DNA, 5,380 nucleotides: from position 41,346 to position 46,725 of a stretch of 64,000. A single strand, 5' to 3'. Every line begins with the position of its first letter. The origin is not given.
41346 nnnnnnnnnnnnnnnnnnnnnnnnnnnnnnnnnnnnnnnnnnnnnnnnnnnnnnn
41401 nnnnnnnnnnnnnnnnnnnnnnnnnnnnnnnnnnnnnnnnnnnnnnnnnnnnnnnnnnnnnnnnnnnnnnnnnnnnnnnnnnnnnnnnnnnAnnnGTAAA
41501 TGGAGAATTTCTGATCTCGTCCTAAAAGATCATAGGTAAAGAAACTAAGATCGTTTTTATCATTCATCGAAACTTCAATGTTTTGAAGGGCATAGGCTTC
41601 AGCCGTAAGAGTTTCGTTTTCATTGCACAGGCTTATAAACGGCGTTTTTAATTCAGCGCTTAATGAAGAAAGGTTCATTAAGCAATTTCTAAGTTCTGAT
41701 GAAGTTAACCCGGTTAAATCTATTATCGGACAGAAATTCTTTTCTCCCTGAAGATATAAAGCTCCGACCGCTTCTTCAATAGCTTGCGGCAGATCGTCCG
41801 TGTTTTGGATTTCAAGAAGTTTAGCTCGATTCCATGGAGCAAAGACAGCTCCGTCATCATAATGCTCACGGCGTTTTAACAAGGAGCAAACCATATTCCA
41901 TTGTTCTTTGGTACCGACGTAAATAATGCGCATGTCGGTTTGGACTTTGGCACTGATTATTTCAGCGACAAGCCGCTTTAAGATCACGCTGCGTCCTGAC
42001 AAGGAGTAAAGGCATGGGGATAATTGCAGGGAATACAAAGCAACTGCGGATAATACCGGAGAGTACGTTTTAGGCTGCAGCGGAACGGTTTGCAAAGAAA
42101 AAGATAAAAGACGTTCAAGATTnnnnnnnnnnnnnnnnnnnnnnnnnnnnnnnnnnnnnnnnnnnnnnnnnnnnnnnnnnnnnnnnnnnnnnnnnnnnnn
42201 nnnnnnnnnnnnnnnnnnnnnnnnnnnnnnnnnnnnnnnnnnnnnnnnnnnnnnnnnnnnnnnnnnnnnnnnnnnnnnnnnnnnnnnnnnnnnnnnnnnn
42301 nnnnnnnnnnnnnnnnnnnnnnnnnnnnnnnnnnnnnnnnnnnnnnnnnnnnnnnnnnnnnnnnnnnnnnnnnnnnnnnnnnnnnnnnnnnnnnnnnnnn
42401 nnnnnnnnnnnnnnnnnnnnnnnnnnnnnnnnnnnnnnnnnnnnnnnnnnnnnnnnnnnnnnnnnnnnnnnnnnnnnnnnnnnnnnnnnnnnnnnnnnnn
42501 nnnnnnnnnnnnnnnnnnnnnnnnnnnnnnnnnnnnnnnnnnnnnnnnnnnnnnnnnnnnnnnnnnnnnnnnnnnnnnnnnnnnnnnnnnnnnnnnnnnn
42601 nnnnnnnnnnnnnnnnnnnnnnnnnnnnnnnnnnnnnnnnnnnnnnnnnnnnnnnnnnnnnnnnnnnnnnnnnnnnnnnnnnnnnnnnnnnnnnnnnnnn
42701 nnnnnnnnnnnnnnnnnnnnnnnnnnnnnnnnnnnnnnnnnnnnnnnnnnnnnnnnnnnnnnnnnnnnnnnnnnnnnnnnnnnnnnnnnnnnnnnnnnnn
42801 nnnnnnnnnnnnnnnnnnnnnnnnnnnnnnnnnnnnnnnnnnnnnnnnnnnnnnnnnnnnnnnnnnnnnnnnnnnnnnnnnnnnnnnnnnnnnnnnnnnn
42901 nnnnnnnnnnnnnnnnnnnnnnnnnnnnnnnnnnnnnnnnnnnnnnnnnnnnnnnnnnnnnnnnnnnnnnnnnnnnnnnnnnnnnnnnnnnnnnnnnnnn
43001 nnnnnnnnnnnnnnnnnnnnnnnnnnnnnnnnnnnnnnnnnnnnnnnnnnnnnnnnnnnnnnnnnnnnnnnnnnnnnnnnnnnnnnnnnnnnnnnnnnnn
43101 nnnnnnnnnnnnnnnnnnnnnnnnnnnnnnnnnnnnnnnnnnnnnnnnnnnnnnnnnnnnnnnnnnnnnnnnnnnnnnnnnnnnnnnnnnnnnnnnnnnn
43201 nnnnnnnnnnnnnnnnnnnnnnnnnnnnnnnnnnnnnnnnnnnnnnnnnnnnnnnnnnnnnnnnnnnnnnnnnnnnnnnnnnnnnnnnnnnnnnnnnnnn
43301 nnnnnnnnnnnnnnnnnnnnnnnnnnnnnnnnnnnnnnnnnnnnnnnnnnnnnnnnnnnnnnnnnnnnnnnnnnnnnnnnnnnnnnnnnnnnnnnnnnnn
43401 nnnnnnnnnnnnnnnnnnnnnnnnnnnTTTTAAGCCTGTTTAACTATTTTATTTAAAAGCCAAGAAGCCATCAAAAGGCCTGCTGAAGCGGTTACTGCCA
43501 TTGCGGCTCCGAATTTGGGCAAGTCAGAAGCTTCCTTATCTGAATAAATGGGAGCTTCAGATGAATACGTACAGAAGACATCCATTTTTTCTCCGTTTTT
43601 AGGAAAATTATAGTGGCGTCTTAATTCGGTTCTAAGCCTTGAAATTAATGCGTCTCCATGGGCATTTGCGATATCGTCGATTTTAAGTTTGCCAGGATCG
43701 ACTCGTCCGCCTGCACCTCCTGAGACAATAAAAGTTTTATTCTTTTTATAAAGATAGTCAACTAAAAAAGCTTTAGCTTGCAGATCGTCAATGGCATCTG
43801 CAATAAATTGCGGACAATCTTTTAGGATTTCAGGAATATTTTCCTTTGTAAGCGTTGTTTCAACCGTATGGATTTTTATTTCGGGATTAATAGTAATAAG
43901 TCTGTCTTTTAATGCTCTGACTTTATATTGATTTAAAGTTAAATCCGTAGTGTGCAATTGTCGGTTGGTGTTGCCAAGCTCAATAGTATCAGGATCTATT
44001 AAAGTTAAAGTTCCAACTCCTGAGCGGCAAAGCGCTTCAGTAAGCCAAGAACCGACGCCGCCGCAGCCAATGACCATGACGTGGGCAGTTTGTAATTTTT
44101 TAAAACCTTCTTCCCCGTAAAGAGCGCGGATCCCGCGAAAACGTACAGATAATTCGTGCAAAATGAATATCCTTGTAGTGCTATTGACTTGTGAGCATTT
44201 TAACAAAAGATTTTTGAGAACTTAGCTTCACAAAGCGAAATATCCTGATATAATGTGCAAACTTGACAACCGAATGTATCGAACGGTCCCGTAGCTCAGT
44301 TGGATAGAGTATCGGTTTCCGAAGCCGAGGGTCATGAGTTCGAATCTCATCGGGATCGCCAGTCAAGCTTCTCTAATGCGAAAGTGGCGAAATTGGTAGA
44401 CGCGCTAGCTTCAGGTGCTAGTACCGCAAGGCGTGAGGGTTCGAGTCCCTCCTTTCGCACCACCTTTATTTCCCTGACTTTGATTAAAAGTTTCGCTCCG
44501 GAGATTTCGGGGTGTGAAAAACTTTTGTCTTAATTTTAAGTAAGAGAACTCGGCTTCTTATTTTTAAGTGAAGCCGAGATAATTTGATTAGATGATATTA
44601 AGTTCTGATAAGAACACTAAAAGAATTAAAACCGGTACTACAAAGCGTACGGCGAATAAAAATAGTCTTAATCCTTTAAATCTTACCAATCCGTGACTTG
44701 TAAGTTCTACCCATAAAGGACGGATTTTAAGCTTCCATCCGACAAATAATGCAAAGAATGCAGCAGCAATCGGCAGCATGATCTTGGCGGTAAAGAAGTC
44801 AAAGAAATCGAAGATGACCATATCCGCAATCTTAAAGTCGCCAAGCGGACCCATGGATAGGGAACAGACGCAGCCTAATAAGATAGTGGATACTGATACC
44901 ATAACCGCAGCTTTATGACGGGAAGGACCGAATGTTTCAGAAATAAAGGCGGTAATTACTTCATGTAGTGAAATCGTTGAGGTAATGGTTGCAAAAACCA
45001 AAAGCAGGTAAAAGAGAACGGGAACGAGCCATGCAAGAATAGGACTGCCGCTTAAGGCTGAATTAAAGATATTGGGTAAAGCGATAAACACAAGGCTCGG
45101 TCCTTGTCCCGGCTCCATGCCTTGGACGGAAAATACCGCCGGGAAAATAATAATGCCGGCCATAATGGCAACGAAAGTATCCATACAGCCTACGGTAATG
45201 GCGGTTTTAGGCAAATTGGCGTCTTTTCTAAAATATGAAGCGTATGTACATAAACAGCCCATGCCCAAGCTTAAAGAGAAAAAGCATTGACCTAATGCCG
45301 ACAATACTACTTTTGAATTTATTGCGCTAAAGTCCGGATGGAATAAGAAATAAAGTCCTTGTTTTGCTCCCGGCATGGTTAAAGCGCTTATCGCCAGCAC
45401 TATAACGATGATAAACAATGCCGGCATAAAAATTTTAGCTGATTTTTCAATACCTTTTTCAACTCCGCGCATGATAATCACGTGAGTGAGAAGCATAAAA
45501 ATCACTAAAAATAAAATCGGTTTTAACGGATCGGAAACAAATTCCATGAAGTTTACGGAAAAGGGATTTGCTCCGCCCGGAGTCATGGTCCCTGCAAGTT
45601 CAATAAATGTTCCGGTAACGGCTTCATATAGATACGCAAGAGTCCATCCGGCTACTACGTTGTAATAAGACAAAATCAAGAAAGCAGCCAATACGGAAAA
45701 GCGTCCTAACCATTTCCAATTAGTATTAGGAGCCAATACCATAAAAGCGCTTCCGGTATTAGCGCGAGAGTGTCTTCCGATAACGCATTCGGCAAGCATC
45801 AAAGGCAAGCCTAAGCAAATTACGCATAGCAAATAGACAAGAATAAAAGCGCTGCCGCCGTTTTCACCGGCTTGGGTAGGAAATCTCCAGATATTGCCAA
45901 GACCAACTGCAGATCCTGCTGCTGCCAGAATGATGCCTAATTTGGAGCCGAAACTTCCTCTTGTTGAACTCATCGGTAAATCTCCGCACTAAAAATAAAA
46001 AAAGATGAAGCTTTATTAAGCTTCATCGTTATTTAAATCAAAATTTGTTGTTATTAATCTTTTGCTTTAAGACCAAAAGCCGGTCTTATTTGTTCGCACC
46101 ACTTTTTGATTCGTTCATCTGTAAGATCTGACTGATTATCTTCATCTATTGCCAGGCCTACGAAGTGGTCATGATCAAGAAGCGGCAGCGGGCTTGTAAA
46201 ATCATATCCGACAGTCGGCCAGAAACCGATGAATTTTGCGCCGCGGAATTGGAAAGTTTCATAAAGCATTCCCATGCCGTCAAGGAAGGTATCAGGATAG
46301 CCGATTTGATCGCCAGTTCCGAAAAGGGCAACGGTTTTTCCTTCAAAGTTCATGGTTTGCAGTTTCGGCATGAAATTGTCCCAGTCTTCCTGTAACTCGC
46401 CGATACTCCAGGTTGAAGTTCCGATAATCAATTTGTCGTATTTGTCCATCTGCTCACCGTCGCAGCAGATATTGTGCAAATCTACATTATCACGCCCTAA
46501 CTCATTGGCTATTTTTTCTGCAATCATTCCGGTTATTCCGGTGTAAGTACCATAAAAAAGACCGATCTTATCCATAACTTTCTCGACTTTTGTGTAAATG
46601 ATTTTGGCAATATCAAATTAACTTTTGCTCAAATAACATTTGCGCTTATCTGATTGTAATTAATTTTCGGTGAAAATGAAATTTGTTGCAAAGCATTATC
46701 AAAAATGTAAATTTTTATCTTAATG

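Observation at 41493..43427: Primase-like CHC2-zinc-finger/TOPRIM protein with a long FxD/N-repeat low-complexity linker, encoded 1 nt upstream of rep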

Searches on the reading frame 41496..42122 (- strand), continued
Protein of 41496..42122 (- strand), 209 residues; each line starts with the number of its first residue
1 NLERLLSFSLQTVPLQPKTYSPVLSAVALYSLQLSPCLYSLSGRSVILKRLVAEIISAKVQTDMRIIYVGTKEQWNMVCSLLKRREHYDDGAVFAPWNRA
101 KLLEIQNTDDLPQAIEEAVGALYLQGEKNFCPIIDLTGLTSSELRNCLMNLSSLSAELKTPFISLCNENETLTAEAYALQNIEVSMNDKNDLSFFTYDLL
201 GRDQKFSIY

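Call 93: find_encoding_contigs(protein=P0422, flank=6000, max_places=2)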
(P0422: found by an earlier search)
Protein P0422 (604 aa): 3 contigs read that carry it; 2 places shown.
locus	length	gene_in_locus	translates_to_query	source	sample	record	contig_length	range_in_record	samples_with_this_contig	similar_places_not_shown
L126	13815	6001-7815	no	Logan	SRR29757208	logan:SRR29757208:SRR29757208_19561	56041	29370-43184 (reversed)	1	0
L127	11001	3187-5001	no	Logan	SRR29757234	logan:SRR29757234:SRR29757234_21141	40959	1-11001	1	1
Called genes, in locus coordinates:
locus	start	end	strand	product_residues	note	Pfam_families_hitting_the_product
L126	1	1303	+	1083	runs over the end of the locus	PF00873:ACR_tran, PF03176:MMPL (faint)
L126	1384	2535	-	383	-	-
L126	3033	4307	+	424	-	PF13175:AAA_15 (weak), PF13304:AAA_21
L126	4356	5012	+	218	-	PF13707:RloB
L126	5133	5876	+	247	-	PF00899:ThiF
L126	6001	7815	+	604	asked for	-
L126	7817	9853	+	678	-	PF00580:UvrD-helicase, PF01443:Viral_helicase1 (faint), PF13245:AAA_19, PF13604:AAA_30 (faint), PF13361:UvrD_C, PF13538:UvrD_C_2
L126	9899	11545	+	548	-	PF00342:PGI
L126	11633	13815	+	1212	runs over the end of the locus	PF02811:PHP, PF07733:DNA_pol3_alpha, PF17657:DNA_pol3_finger, PF14579:HHH_6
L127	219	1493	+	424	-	PF13175:AAA_15 (weak), PF13304:AAA_21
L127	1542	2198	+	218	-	PF13707:RloB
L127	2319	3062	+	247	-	PF00899:ThiF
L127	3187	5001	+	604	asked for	-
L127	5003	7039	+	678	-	PF00580:UvrD-helicase, PF01443:Viral_helicase1 (faint), PF13245:AAA_19, PF13604:AAA_30 (faint), PF13361:UvrD_C, PF13538:UvrD_C_2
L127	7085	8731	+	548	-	PF00342:PGI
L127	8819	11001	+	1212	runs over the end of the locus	PF02811:PHP, PF07733:DNA_pol3_alpha, PF17657:DNA_pol3_finger, PF14579:HHH_6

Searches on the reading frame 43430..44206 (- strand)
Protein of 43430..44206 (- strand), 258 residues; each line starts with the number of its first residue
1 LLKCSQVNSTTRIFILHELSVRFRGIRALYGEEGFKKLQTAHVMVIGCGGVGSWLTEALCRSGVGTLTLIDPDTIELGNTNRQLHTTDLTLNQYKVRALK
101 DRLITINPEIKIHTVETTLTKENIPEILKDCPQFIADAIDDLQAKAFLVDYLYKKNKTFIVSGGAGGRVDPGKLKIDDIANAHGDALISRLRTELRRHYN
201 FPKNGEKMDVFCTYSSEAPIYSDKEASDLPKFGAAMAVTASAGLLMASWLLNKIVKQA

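Call 3: search_protein_families(library=pfam, proteins=[window:43430-44206:-], max_evalue=0.1)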
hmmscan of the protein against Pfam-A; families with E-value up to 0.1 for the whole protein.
window:43430-44206:- (258 aa): 4 families
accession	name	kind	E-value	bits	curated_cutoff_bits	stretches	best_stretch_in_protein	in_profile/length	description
PF00899.27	ThiF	-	2e-36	125.8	28.1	1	28-170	8-149/238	ThiF family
PF03435.24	Sacchrp_dh_NADP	-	0.016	16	25.1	1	43-98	1-60/129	Saccharopine dehydrogenase NADP binding domain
PF13241.12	NAD_binding_7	-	0.017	16.1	22.1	1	37-93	4-52/104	Putative NAD(P)-binding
PF01488.26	Shikimate_DH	-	0.05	14.1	24.3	0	33-70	5-42/138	Shikimate / quinate 5-dehydrogenase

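Call 4: search_protein_families(library=ncbifam, proteins=[window:43430-44206:-], max_evalue=0.1)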
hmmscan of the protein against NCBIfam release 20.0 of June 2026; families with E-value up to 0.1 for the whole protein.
window:43430-44206:- (258 aa): 35 families (the best 25 are shown)
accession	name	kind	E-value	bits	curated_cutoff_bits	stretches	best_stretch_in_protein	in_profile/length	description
NF011696.0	PRK15116.1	equivalog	1.8e-53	182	304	1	20-253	10-259/268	tRNA cyclic N6-threonylcarbamoyladenosine(37) synthase TcdA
NF006395.0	PRK08644.1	equivalog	4.9e-36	124.4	159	1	30-181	20-171/215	sulfur carrier protein ThiS adenylyltransferase ThiF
TIGR02356.1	adenyl_thiF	equivalog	1.8e-27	96.1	275.25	1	30-163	11-143/203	thiazole biosynthesis adenylyltransferase ThiF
NF004281.0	PRK05690.1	subfamily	5.7e-26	91.2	266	1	31-170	23-159/250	molybdopterin-synthase adenylyltransferase MoeB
TIGR02354.1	thiF_fam2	equivalog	7.3e-25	88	152.2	1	27-180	8-161/200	thiamine biosynthesis protein ThiF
NF006204.0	PRK08328.1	equivalog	3.8e-24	85.6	339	1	28-165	15-151/231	hypothetical protein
NF006444.0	PRK08762.1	equivalog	5.4e-24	84.5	449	1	31-160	138-266/387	molybdopterin-synthase adenylyltransferase MoeB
TIGR02355.1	moeB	equivalog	2.4e-22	79.5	376.55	1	33-165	17-147/240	molybdopterin-synthase adenylyltransferase MoeB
NF009123.0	PRK12475.1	subfamily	1.3e-21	77.3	510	1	30-163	14-148/338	MoeB/ThiF family adenylyltransferase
NF004111.0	PRK05600.1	equivalog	1.3e-21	77.2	437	1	30-149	31-148/371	ThiF family adenylyltransferase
NF047750.1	SAMPActivE1UbaA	equivalog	5e-20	71.9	450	1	31-152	23-142/270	SAMP-activating enzyme E1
NF006077.0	PRK08223.1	equivalog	2.3e-18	66.2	266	1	32-143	20-130/296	hypothetical protein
NF005646.0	PRK07411.1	equivalog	1.6e-17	63.7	633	1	31-150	29-147/390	molybdopterin-synthase adenylyltransferase MoeB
NF005902.0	PRK07878.1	equivalog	1.8e-16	60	647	1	31-152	33-153/392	adenylyltransferase/sulfurtransferase MoeZ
NF058523.1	6A-MBL_cap2_3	equivalog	1.2e-13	50.6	320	1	36-120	294-376/665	anti-phage 6A-MBL system cap2_3 protein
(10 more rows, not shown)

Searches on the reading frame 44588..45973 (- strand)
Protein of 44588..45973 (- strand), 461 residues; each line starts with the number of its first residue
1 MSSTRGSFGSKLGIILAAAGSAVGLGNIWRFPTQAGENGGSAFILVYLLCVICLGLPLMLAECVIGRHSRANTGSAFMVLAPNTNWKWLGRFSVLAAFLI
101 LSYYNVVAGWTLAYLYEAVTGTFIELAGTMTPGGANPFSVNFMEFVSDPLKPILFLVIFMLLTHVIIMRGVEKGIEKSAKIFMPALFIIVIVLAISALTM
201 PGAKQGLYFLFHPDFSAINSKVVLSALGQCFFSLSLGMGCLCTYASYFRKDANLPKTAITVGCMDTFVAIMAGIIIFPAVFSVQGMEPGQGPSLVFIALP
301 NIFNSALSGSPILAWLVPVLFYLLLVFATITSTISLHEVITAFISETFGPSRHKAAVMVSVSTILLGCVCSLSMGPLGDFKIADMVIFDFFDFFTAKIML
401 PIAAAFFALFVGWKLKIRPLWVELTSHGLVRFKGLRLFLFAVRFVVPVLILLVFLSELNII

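Call 42: search_protein_families(library=ncbifam, proteins=[window:44588-45973:-], max_evalue=0.00001)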
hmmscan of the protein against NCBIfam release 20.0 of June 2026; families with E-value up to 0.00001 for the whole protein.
window:44588-45973:- (461 aa): 1 family
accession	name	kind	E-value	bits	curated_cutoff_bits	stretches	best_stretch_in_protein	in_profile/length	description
NF037979.1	Na_transp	subfamily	6.3e-42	144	50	1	15-396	8-364/419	sodium-dependent transporter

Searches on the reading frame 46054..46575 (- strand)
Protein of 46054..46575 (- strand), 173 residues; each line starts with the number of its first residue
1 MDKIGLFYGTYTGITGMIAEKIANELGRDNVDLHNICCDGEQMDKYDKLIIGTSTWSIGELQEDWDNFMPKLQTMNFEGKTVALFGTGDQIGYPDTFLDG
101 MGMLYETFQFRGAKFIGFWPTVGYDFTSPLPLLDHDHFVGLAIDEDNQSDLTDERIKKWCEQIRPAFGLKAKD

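Call 42: search_protein_families(library=ncbifam, proteins=[window:46054-46575:-], max_evalue=0.00001)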
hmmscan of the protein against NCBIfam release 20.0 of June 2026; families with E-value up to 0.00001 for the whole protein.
window:46054-46575:- (173 aa): 13 families
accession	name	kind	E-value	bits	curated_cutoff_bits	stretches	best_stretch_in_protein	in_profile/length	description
TIGR01752.1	flav_long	equivalog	5.2e-68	227.8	146.75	1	3-167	1-166/167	flavodoxin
NF009023.0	PRK12359.1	equivalog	3e-61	206.3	215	1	3-163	2-164/172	flavodoxin FldB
NF006739.0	PRK09267.1-5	subfamily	1.4e-60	203.9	175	1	1-167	1-167/168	flavodoxin FldA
NF006736.0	PRK09267.1-2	equivalog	1e-59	200.9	202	1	2-163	2-160/161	flavodoxin FldA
NF006737.0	PRK09267.1-3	equivalog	1.8e-55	187.2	238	1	1-169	1-170/174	flavodoxin FldA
NF006735.0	PRK09267.1-1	equivalog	9.8e-51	172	315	1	1-167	1-168/176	flavodoxin FldA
NF006738.0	PRK09267.1-4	equivalog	1.1e-47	161.8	172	1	3-166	2-169/171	flavodoxin FldA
TIGR01753.1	flav_short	equivalog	3.1e-15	56.9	123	1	6-116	3-114/140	flavodoxin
NF005216.0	PRK06703.1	subfamily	6.4e-14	52.2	127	1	1-115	1-116/151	flavodoxin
NF005246.0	PRK06756.1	subfamily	5.9e-11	42.5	130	1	2-114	2-116/148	flavodoxin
NF005587.0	PRK07308.1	equivalog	3.8e-08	33.7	138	1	7-114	7-115/147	flavodoxin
TIGR01754.1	flav_RNR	hypoth_equivalog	4.5e-07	29.9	163.8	1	6-97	5-99/140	putative ribonucleotide reductase-associated flavodoxin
NF006747.0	PRK09271.1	equivalog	2.1e-06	27.6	104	1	4-90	3-96/160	flavodoxin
